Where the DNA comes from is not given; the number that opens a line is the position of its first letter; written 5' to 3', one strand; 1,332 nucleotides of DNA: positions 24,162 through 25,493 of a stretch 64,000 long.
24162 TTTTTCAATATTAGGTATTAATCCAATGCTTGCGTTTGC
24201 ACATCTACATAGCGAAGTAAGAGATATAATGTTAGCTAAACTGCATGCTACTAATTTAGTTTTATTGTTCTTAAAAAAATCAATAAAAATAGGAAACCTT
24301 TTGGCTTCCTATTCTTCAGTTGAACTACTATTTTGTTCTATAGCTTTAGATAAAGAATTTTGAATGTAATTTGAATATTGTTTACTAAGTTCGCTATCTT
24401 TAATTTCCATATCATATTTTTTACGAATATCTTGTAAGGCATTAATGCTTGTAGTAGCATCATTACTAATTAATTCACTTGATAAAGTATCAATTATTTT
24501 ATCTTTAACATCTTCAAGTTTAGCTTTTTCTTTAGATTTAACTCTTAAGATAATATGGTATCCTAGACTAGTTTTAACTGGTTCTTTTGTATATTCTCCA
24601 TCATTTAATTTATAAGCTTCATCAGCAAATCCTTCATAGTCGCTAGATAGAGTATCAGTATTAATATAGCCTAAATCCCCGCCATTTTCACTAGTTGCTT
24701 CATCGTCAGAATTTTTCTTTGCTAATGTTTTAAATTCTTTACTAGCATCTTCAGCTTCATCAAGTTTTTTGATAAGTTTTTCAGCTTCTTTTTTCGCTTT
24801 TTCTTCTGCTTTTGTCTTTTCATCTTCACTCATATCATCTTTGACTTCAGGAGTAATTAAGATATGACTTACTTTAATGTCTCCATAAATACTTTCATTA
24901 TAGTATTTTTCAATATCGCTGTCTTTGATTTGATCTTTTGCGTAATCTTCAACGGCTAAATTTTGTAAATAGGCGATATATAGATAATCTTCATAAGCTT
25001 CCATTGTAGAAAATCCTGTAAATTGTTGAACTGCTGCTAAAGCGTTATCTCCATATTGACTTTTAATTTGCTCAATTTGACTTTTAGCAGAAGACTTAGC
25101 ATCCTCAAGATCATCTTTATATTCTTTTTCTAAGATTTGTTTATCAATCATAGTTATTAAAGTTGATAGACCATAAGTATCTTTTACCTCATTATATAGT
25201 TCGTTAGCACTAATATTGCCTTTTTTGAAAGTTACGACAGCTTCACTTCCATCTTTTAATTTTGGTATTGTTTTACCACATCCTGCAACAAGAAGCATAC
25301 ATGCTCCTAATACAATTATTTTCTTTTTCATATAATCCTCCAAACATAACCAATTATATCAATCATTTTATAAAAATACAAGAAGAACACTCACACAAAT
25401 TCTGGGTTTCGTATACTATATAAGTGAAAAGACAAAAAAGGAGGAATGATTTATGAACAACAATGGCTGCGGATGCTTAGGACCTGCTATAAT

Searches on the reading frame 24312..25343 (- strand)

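Call 72: search_protein_families(library=pfam, proteins=[window:24312-25343:-], max_evalue=0.001)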
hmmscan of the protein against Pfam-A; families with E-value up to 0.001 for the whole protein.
window:24312-25343:- (344 aa): 2 families
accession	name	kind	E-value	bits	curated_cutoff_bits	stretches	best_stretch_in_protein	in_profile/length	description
PF13616.12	Rotamase_3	-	1.1e-19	71.6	22.5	1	145-266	4-111/116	PPIC-type PPIASE domain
PF00639.27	Rotamase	-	1.8e-19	70.9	21.7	1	160-266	1-94/97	PPIC-type PPIASE domain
